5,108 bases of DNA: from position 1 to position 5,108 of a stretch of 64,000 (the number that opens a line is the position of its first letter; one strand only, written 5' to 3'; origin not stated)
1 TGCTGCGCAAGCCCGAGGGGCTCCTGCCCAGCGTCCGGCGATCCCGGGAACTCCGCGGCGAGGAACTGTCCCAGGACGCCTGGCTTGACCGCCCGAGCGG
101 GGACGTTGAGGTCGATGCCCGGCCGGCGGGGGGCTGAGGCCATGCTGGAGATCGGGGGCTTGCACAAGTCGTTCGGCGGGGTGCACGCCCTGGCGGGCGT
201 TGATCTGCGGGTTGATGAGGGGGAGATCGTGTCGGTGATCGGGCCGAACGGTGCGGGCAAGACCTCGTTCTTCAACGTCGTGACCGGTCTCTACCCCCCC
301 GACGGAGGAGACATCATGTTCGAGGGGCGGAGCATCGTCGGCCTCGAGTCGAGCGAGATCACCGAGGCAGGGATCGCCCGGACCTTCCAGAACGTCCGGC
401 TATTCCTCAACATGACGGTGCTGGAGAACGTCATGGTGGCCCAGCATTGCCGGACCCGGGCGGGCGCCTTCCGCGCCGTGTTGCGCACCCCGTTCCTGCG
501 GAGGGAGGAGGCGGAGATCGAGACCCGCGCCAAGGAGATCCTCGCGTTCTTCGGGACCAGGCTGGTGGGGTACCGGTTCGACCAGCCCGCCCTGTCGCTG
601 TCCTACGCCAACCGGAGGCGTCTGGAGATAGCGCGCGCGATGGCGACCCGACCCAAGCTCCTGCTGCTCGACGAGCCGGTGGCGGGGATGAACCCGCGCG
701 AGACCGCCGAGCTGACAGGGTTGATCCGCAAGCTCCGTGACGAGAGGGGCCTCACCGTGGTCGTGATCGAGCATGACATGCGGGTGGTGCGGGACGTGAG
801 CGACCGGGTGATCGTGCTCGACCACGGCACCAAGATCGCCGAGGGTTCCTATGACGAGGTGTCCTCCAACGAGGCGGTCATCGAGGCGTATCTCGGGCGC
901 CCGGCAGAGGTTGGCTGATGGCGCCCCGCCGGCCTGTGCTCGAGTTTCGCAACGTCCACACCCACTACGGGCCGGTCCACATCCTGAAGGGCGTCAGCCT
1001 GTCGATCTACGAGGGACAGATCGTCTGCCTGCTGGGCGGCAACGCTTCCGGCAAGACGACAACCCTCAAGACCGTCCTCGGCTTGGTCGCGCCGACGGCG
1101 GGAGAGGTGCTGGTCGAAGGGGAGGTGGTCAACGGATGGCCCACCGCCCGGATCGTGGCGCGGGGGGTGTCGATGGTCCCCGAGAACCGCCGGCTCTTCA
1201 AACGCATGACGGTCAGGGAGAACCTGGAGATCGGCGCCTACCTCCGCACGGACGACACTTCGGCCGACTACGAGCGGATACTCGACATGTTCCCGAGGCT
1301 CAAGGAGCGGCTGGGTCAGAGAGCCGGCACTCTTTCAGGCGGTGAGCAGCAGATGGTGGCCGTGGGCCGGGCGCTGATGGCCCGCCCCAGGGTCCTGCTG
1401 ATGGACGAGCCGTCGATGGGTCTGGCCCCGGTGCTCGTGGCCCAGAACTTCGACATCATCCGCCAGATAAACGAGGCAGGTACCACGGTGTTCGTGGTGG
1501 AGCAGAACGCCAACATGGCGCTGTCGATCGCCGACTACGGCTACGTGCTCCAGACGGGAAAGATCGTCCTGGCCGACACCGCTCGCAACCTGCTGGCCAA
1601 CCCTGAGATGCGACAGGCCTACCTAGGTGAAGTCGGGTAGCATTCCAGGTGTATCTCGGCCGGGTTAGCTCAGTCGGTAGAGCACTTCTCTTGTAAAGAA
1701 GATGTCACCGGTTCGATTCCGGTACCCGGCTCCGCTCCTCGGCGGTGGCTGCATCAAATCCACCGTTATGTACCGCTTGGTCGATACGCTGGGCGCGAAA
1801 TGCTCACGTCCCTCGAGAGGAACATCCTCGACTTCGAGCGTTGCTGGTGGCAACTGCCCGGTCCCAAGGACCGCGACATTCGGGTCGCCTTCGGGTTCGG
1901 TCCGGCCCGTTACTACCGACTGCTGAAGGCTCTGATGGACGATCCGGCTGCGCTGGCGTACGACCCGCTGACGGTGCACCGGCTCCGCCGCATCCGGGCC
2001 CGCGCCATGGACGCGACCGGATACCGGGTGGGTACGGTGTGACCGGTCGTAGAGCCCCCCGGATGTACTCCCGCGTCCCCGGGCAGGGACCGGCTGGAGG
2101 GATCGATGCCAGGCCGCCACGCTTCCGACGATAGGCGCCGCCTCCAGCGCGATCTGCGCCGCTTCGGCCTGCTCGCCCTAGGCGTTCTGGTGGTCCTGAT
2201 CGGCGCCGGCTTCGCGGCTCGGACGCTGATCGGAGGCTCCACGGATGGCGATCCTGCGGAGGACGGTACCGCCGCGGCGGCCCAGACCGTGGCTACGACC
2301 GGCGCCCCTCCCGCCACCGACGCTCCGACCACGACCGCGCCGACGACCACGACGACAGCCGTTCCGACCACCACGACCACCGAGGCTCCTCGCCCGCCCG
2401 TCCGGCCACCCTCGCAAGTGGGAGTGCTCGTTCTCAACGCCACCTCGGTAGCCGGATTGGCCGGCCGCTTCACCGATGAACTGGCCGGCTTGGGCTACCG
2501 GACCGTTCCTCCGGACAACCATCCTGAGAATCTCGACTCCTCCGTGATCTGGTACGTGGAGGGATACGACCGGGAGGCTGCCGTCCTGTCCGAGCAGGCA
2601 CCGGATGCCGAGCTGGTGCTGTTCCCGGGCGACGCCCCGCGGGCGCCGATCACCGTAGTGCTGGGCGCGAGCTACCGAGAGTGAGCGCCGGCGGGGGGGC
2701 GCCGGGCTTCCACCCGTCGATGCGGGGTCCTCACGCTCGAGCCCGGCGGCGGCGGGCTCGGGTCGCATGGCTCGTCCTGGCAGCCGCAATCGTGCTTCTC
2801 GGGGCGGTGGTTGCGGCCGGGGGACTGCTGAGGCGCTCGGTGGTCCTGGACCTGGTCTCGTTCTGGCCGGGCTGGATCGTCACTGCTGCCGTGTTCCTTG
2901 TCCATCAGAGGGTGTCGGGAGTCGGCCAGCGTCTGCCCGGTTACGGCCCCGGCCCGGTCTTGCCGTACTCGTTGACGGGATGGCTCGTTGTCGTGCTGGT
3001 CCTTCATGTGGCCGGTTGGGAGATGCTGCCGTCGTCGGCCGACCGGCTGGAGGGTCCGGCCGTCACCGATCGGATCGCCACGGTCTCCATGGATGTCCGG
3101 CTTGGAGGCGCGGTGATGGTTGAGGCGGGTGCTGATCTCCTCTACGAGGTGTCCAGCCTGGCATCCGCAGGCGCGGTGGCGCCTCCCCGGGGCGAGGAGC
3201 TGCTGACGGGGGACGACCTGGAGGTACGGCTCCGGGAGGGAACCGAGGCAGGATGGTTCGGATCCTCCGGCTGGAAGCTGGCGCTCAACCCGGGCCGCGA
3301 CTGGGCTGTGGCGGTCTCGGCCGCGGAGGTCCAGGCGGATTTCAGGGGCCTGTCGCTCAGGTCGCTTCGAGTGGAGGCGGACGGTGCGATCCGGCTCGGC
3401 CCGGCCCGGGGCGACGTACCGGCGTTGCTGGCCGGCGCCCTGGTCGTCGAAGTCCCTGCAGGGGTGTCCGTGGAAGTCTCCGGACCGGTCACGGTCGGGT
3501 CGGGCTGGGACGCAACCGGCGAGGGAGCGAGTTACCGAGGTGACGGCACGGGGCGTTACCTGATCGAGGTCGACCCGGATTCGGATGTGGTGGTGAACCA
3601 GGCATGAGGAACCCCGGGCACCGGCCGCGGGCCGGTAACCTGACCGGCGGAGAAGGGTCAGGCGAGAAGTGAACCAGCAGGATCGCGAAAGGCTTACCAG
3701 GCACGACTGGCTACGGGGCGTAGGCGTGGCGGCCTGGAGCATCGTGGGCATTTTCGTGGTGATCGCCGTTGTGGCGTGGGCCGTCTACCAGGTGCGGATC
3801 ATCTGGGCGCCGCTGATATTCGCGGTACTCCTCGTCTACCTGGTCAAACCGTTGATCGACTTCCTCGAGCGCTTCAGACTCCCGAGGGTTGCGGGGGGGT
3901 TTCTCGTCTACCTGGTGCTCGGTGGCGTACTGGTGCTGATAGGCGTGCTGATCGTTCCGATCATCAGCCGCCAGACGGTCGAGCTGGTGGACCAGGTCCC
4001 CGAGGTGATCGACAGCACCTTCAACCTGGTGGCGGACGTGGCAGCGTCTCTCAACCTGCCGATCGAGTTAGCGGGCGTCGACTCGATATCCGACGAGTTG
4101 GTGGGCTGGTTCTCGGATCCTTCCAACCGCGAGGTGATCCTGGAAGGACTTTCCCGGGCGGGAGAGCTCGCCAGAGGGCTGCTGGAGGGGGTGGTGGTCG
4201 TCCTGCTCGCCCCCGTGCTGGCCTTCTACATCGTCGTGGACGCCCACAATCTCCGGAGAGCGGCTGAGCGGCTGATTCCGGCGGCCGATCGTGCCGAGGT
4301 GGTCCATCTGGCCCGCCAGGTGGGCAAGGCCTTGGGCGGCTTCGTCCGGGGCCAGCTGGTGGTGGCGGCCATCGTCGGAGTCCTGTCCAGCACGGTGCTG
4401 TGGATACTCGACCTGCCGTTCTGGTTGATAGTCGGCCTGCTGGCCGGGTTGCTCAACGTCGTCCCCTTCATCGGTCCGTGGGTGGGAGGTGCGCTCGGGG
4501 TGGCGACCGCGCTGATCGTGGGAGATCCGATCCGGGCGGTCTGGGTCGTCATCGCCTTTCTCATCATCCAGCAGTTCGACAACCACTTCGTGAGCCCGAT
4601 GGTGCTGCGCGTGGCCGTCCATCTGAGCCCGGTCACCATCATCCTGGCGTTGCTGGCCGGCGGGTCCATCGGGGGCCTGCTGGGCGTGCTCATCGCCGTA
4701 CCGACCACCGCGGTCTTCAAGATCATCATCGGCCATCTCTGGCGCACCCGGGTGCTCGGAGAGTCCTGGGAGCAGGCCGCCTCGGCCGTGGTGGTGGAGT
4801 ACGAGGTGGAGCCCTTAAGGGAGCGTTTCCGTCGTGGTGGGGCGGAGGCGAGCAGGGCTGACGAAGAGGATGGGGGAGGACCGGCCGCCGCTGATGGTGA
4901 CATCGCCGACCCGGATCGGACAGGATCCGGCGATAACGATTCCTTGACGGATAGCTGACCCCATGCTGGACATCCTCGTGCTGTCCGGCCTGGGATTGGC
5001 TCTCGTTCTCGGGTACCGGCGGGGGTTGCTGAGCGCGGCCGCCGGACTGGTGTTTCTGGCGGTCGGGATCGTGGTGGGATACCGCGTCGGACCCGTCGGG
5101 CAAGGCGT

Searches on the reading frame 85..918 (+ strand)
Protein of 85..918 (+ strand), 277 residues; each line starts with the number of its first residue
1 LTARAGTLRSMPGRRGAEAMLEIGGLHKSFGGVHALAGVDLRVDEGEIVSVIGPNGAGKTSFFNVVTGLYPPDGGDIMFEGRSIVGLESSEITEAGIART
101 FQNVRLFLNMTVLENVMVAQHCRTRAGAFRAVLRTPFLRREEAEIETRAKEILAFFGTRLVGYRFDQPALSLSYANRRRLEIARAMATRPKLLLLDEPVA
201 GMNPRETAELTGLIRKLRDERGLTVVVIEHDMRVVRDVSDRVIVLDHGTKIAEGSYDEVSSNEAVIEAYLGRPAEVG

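Call 7: search_protein_families(library=pfam, proteins=[window:85-918:+], max_evalue=0.01)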
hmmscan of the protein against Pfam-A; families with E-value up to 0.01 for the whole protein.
window:85-918:+ (277 aa): 4 families
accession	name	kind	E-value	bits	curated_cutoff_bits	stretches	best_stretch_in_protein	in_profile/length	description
PF00005.33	ABC_tran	-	2.4e-29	103.1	25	1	37-200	2-137/137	ABC transporter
PF12399.14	BCA_ABC_TP_C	-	4e-11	42.7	25.5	1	250-274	2-26/27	Branched-chain amino acid ATP-binding cassette transporter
PF13304.12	AAA_21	-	1.7e-07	32.1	27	1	155-227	221-295/304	AAA domain, putative AbiEii toxin, Type IV TA system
PF02463.25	SMC_N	-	0.006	16.5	40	0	47-64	25-42/220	RecF/RecN/SMC N terminal domain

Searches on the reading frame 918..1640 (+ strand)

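Call 7: search_protein_families(library=pfam, proteins=[window:918-1640:+], max_evalue=0.01)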
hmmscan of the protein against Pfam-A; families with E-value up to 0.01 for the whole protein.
window:918-1640:+ (240 aa): 3 families
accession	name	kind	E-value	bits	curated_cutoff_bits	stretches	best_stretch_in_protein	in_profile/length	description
PF00005.33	ABC_tran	-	3.2e-32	112.4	25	1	23-166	1-136/137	ABC transporter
PF13304.12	AAA_21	-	9.1e-05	23.1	27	0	35-54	1-20/304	AAA domain, putative AbiEii toxin, Type IV TA system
PF13245.12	AAA_19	-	0.0038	17.8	25.1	0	32-185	10-115/134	AAA domain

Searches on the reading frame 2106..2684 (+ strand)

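Call 7: search_protein_families(library=pfam, proteins=[window:2106-2684:+], max_evalue=0.01)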
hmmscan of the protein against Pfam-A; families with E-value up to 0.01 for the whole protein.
window:2106-2684:+ (192 aa): 2 families
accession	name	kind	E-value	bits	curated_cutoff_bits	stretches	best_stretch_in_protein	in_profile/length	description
PF13399.11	LytR_C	-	5.8e-13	50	22.2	1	104-190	1-86/86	LytR cell envelope-related transcriptional attenuator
PF21827.1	New_glue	-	0.00047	20.3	31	1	40-94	24-64/94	New glue protein family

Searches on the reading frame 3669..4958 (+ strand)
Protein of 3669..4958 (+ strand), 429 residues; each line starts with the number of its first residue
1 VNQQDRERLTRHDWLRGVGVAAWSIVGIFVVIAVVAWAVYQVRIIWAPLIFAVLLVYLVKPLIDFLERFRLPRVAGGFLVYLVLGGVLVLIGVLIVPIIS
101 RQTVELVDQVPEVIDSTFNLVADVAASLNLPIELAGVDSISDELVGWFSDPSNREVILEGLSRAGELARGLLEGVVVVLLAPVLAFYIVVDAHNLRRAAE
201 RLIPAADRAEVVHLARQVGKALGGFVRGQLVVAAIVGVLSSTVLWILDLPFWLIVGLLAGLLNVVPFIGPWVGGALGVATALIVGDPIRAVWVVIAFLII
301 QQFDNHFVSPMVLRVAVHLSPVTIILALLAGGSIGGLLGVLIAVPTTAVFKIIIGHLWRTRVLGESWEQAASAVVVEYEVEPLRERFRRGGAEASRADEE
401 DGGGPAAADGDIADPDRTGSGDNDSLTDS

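Call 7: search_protein_families(library=pfam, proteins=[window:3669-4958:+], max_evalue=0.01)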
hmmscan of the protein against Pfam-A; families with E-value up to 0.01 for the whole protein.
window:3669-4958:+ (429 aa): 1 family
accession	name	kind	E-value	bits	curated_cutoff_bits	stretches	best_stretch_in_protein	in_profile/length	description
PF01594.21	AI-2E_transport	-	2.8e-63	214.5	34.3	1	28-356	3-325/327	AI-2E family transporter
